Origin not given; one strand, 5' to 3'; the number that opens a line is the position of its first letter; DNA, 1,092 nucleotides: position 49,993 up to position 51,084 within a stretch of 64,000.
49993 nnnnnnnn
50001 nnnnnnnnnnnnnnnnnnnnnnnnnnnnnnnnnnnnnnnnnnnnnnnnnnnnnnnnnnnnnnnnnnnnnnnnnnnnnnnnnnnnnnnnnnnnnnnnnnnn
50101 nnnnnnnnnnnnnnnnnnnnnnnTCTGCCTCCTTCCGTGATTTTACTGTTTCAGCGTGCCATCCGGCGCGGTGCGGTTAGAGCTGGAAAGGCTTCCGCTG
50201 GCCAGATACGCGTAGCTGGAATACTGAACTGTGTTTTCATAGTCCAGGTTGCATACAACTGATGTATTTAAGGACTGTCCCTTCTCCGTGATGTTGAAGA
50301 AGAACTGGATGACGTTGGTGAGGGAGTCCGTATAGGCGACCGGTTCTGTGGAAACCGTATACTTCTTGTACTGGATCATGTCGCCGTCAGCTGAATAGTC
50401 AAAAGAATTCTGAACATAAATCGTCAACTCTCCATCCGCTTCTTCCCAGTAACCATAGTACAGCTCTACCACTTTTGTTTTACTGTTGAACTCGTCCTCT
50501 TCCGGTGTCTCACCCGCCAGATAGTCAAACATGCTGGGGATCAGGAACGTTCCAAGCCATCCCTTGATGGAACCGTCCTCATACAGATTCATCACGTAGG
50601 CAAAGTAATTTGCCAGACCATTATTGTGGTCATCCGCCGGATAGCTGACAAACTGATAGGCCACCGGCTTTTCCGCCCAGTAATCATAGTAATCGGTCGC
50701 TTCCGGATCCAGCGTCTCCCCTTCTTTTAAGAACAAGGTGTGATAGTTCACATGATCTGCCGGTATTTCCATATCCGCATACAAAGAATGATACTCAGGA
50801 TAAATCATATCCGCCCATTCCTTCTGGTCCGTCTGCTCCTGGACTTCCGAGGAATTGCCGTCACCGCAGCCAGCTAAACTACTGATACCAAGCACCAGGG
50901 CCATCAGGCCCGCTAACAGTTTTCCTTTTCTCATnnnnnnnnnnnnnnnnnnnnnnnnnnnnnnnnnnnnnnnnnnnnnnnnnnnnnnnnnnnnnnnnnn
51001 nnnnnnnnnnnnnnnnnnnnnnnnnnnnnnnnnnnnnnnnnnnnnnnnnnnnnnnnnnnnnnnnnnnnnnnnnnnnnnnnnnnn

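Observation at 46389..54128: Operon of domain-permuted, doubly membrane-anchored GH3 enzymes with small 4-TM partners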

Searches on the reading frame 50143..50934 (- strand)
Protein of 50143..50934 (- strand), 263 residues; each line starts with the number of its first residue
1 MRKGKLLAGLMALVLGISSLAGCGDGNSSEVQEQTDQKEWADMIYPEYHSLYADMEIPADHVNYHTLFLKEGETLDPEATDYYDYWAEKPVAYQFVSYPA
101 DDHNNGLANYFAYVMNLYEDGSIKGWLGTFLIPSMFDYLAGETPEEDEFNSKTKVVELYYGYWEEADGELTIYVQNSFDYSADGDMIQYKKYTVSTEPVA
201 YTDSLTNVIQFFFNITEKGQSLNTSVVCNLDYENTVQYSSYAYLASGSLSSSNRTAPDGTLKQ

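Call 4: search_protein_families(library=pfam, proteins=[window:50143-50934:-], max_evalue=0.01)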
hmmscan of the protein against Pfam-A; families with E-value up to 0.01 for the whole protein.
window:50143-50934:- (263 aa): 0 families

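Call 15: search_protein_families(library=ncbifam, proteins=[window:50143-50934:-], max_evalue=0.1)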
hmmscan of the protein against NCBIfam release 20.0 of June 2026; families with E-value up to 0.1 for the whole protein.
window:50143-50934:- (263 aa): 0 families

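Call 70: find_homologous_proteins(query=window:50143-50934:-, max_evalue=0.001)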
Query window:50143-50934:- (263 aa): 8 proteins with E <= 0.001 among 2238 candidates.
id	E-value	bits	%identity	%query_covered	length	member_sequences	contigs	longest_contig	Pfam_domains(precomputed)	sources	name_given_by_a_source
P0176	1.9e-174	596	100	100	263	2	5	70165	-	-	-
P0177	6.5e-120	418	71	100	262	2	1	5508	-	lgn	-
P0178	3.7e-46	176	40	92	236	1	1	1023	-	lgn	-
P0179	4.4e-44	169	43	94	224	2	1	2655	-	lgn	-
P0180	7.0e-43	165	41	94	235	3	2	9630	-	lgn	-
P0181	1.2e-42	164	43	94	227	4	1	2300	-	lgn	-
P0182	6.3e-41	159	40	92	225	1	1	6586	-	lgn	-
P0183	1.5e-40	158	41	90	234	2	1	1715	-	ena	-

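Call 73: find_encoding_contigs(protein=P0180, flank=8000, max_places=2)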
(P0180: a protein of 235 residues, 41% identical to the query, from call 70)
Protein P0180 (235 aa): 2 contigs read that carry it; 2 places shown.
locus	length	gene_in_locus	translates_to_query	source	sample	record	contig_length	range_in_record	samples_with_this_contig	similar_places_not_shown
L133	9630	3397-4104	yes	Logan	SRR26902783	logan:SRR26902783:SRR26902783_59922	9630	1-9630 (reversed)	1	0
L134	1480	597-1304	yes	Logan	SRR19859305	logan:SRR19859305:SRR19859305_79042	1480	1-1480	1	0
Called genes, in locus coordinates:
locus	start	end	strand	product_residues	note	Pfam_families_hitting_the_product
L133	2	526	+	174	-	?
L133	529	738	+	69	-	-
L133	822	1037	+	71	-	-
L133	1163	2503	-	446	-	PF14501:HATPase_c_5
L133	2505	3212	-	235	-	PF00072:Response_reg, PF04397:LytTR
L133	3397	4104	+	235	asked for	-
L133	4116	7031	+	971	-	PF01915:Glyco_hydro_3_C, PF14310:Fn3-like (weak), PF00933:Glyco_hydro_3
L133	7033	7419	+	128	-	-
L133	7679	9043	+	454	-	PF13173:AAA_14, PF13635:DUF4143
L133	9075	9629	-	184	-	?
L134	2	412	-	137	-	?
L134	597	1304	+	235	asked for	-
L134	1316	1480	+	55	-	?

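Call 74: find_encoding_contigs(protein=P0182, flank=8000, max_places=2)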
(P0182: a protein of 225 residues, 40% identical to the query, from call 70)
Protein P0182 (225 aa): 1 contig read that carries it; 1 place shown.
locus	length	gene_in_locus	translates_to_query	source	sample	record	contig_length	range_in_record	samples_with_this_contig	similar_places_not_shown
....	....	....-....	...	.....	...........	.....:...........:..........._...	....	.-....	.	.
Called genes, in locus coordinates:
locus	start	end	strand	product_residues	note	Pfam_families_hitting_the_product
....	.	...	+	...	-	?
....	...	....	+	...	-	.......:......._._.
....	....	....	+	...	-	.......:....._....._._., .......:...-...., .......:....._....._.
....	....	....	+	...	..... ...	-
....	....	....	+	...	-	?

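Call 79: predict_structure(alignment_id=A6)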
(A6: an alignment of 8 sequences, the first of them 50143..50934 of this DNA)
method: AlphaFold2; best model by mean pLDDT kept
length: 263 residues; sequences in the alignment: 8
mean_pLDDT: 66.0   pTM: 0.69
mean pLDDT of the five models: 66.0, 64.1, 61.4, 60.7, 56.7
residues with pLDDT >= 90: 29; 70-90: 93; 50-70: 89; < 50: 52
segments of 3 or more residues with pLDDT < 50: 1-35, 251-263
pLDDT, mean of each block of 10 residues (from residue 1): 33 33 32 54 81 75 59 56 72 83 67 85 78 59 67 69 94 76 60 91 85 68 81 70 64 37 26
secondary structure, 60 per line:
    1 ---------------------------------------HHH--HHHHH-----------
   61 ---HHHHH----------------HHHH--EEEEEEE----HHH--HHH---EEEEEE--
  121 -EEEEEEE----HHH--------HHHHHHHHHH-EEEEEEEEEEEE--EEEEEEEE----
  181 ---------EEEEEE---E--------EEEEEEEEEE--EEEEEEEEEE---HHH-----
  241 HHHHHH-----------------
elements in order: H45-49 H64-68 H85-88 E91-97 E113-118 E122-128 H144-153 E155-166 E169-176 E190-195 E208-217 E220-229 H241-246

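Call 82: fold_search(model_id=the predicted structure, library=pdb)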
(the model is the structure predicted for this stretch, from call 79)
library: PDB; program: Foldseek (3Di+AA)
matches with E <= 10: 689; with E <= 0.001: 0
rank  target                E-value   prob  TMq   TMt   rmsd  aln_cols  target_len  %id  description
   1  4gzv_C                1.2e-02  0.98  0.22  0.37   6.3       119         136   15  Crystal structure of a lipocalin family protein (BACOVA_00364) from Bacteroides ovatus ATCC 8483 at 1.95 A resolution (released 2012-11-07)
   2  4gzv_B                2.0e-02  0.96  0.21  0.37   6.8       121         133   11  Crystal structure of a lipocalin family protein (BACOVA_00364) from Bacteroides ovatus ATCC 8483 at 1.95 A resolution (released 2012-11-07)
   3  4gzv_E                3.3e-02  0.85  0.24  0.39  13.5       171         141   13  Crystal structure of a lipocalin family protein (BACOVA_00364) from Bacteroides ovatus ATCC 8483 at 1.95 A resolution (released 2012-11-07)
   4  2ix2_B                8.1e-02  0.13  0.12  0.13  19.1       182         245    9  Crystal structure of the heterotrimeric PCNA from Sulfolobus solfataricus (released 2006-10-04)
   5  3sao_A                9.0e-02  0.25  0.18  0.27   9.2       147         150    7  The Siderocalin Ex-FABP functions through dual ligand specificities (released 2011-12-28)
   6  7jrd_A                9.5e-02  0.35  0.22  0.12  10.6       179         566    8  The crystal structure of lactoferrin binding protein B (LbpB) from Neisseria meningitidis in complex with human lactof (released 2021-10-13)
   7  2nti_A                1.1e-01  0.06  0.11  0.11  19.0       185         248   11  Crystal structure of PCNA123 heterotrimer. (released 2007-12-18)
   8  7edh_C                1.2e-01  0.07  0.11  0.04  17.8       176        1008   11  Cryo-EM structure of SARS-CoV-2 S-UK variant (B.1.1.7), one RBD-up conformation 3 (released 2021-09-01)
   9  1i06                  1.3e-01  0.23  0.18  0.25  12.2       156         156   10  CRYSTAL STRUCTURE OF MOUSE MAJOR URINARY PROTEIN (MUP-I) COMPLEXED WITH SEC-BUTYL-THIAZOLINE (released 2001-02-14)
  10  9g33_UL               1.6e-01  0.14  0.14  0.05  13.7       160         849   11  Stalled 90S - Utp23-Krr1-deltaC3 (released 2025-06-18)
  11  5mwf_D                1.8e-01  0.09  0.15  0.14  14.1       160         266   11  Human Jagged2 C2-EGF2 (released 2017-06-14)
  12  1i05                  1.9e-01  0.21  0.19  0.27  11.8       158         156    8  CRYSTAL STRUCTURE OF MOUSE MAJOR URINARY PROTEIN (MUP-I) COMPLEXED WITH HYDROXY-METHYL-HEPTANONE (released 2001-02-14)
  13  1iz4                  2.0e-01  0.08  0.12  0.13  20.5       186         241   10  Pyrococcus furiosus PCNA mutant (Met73Leu/Asp143Ala): tetragonal form (released 2003-04-01)
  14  3hty_I                2.1e-01  0.41  0.18  0.43   9.1       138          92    9  Crystal structure of a lipocalin-like protein (BT_0869) from Bacteroides thetaiotaomicron VPI-5482 at 1.95 A resolutio (released 2009-07-07)
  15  3sao_B                2.1e-01  0.23  0.19  0.29   8.3       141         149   12  The Siderocalin Ex-FABP functions through dual ligand specificities (released 2011-12-28)
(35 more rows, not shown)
